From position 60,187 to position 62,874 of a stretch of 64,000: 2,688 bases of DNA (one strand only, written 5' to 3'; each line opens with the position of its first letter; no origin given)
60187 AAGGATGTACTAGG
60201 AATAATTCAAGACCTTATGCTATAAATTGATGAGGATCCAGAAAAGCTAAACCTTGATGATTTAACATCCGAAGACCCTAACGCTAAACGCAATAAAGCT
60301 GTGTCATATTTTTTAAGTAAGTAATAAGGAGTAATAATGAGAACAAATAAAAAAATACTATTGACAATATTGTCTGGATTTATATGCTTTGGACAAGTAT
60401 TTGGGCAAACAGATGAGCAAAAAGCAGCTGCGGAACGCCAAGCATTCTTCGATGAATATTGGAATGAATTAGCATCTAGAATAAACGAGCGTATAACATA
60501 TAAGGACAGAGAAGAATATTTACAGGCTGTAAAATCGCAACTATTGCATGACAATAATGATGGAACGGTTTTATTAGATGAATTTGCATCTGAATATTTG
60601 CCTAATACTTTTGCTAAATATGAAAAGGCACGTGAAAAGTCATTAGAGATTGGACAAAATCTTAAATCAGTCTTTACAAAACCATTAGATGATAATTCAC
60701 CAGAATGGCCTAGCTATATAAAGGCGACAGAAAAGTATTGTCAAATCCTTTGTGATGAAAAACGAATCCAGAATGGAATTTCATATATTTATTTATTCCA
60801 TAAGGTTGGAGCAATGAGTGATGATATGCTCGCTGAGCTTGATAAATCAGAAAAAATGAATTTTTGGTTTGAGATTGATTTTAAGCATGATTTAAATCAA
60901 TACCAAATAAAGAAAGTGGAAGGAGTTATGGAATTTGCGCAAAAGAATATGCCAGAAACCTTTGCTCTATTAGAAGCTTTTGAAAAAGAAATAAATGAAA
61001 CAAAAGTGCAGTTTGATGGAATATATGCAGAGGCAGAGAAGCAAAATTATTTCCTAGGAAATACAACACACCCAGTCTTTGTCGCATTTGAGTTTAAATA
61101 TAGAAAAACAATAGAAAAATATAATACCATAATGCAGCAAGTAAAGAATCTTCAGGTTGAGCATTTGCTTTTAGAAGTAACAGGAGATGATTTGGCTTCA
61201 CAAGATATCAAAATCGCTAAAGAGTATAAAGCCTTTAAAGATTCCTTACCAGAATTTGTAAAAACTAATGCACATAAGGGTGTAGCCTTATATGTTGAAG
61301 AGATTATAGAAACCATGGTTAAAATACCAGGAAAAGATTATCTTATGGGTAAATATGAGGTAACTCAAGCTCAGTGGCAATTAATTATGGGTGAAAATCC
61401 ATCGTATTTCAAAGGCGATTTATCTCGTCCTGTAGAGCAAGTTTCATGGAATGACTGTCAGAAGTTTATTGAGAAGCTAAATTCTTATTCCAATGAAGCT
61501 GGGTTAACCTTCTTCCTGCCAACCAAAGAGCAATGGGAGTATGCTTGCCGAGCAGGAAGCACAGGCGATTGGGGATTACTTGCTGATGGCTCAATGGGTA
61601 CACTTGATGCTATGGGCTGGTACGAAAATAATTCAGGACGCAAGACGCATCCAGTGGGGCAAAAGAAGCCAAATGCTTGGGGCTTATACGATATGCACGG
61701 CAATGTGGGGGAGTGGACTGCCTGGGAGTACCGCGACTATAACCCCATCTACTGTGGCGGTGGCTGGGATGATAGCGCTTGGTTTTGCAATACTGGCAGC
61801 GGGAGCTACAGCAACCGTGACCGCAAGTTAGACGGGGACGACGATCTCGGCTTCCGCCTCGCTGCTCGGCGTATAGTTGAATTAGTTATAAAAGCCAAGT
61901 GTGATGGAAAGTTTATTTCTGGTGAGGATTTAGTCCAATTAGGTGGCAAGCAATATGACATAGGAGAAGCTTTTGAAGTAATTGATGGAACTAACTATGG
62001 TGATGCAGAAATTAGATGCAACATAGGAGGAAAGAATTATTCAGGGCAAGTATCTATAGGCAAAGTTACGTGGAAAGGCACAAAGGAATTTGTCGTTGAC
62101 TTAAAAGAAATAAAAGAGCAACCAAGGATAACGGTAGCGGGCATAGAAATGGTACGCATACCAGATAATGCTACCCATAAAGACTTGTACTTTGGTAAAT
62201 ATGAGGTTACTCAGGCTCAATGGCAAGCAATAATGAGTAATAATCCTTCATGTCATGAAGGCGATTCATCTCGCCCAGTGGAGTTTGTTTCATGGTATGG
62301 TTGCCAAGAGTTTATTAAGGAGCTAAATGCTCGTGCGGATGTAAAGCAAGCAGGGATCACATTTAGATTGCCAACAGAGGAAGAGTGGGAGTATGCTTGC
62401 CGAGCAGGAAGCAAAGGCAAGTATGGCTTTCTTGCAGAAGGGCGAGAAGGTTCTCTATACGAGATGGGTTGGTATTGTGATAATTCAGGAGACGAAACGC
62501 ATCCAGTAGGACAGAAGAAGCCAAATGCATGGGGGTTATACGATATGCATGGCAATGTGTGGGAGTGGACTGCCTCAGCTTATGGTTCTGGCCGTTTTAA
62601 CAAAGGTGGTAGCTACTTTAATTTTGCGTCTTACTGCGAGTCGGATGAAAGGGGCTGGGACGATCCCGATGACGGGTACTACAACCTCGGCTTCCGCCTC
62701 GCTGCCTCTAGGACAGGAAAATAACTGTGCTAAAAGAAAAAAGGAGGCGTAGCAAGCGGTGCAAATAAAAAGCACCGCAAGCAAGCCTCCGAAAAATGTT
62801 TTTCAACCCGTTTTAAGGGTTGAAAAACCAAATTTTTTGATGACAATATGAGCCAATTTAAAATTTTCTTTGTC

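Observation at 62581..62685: DGR-type hypervariable block at the C-terminus of the 795-aa FGE-domain protein (shared with two paralogs)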

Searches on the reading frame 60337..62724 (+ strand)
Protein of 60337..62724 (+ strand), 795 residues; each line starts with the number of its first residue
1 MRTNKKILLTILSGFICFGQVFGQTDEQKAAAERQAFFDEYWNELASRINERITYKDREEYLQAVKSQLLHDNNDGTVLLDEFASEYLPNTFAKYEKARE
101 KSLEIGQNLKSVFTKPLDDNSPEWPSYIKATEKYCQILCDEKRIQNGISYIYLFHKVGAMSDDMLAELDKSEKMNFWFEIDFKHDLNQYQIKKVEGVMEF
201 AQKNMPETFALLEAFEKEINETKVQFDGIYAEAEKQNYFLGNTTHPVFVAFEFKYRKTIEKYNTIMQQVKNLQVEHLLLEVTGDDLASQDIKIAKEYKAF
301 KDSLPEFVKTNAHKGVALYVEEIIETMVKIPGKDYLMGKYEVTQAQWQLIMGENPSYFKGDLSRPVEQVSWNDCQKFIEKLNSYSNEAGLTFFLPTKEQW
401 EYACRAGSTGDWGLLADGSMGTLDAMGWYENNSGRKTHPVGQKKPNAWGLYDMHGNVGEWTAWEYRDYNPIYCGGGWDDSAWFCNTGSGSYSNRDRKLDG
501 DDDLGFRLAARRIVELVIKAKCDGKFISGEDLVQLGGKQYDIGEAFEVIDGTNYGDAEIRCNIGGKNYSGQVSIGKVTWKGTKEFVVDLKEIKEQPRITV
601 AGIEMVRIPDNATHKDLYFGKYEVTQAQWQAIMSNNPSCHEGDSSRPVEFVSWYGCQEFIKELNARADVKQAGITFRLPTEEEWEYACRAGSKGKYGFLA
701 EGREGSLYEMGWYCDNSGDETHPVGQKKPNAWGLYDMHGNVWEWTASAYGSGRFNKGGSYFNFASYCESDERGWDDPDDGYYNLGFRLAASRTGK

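Call 7: find_encoding_contigs(protein=window:60337-62724:+, flank=10000, max_places=10)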
Protein window:60337-62724:+ (795 aa): no gene with exactly this product is on record in the collection.

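Call 40: search_protein_families(library=pfam, proteins=[window:60337-62721:+], max_evalue=0.001)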
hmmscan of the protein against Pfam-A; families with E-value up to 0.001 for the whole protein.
window:60337-62721:+ (795 aa): 1 family
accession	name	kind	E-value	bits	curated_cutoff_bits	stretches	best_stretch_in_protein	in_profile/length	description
PF03781.23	FGE-sulfatase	-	6.7e-53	180.4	23.3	2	611-789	31-254/255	Sulfatase-modifying factor enzyme 1-like domain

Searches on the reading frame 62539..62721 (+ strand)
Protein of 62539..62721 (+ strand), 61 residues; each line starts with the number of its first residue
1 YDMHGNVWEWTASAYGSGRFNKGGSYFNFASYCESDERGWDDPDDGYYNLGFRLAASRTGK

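Call 43: search_protein_representatives(alignment_id=A3)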
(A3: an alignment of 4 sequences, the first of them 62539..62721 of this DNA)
Query: 4 sequences, 61 profile positions. Proteins with E-value up to 0.001 (for the whole library): 23566; up to 1e-10: 1069; up to 1e-30: 17. The best 150 are listed.
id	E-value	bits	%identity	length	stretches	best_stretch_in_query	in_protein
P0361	4.2e-59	212.8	-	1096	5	1-57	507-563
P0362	1.1e-48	179.5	-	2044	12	15-57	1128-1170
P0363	5.6e-44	164.4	-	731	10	19-56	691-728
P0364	4.8e-42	158.2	-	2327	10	1-58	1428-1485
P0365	4.1e-41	155.2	-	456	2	1-61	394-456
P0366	6.1e-41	154.7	-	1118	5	1-57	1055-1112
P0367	4.8e-37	142.2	-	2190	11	15-55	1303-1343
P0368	1.5e-36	140.6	-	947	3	1-56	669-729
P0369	1.7e-35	137.2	-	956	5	1-57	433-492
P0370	4.0e-35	136.0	-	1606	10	1-55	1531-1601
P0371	5.1e-35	135.7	-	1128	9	15-55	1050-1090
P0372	8.8e-34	131.7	-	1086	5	1-56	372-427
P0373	9.3e-33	128.5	-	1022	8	16-55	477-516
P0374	1.0e-32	128.3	-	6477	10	1-55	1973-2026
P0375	1.6e-31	124.5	-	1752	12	15-55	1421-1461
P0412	1.9e-24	101.8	-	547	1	1-59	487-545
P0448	2.9e-21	91.7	-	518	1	1-60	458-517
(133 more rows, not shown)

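Call 74: find_encoding_contigs(protein=P0412, flank=10000, max_places=5)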
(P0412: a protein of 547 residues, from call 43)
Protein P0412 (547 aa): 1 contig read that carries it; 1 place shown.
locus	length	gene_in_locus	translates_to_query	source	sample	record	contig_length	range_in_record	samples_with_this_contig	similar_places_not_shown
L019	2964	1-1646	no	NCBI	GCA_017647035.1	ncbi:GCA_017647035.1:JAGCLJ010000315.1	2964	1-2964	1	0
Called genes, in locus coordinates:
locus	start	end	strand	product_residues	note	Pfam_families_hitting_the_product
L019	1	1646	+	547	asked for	PF00069:Pkinase, PF07714:PK_Tyr_Ser-Thr, PF17667:Pkinase_fungal (weak), PF12773:DZR, PF13240:Zn_Ribbon_1 (weak), PF03781:FGE-sulfatase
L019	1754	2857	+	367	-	PF00069:Pkinase, PF07714:PK_Tyr_Ser-Thr, PF17667:Pkinase_fungal (weak)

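Call 75: find_encoding_contigs(protein=P0448, flank=10000, max_places=5)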
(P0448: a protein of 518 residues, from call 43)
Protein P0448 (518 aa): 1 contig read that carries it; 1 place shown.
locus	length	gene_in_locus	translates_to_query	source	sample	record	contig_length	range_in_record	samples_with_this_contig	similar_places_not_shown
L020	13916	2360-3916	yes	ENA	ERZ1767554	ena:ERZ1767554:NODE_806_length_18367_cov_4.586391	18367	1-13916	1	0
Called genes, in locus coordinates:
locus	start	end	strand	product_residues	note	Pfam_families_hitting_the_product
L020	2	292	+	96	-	?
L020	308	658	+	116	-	-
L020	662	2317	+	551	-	-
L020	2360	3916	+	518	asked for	PF03781:FGE-sulfatase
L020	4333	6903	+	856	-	PF11897:DUF3417, PF00343:Phosphorylase, PF28476:GlgP_C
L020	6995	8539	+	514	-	PF08323:Glyco_transf_5, PF13439:Glyco_transf_4, PF13579:Glyco_trans_4_4, PF00534:Glycos_transf_1, PF13692:Glyco_trans_1_4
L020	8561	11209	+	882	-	PF13491:FtsK_4TM, PF17854:FtsK_alpha, PF01580:FtsK_SpoIIIE, PF09397:FtsK_gamma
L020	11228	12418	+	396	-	PF13413:HTH_25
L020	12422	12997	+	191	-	PF05683:Fumerase_C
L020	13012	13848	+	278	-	PF07934:OGG_N, PF00730:HhH-GPD (weak)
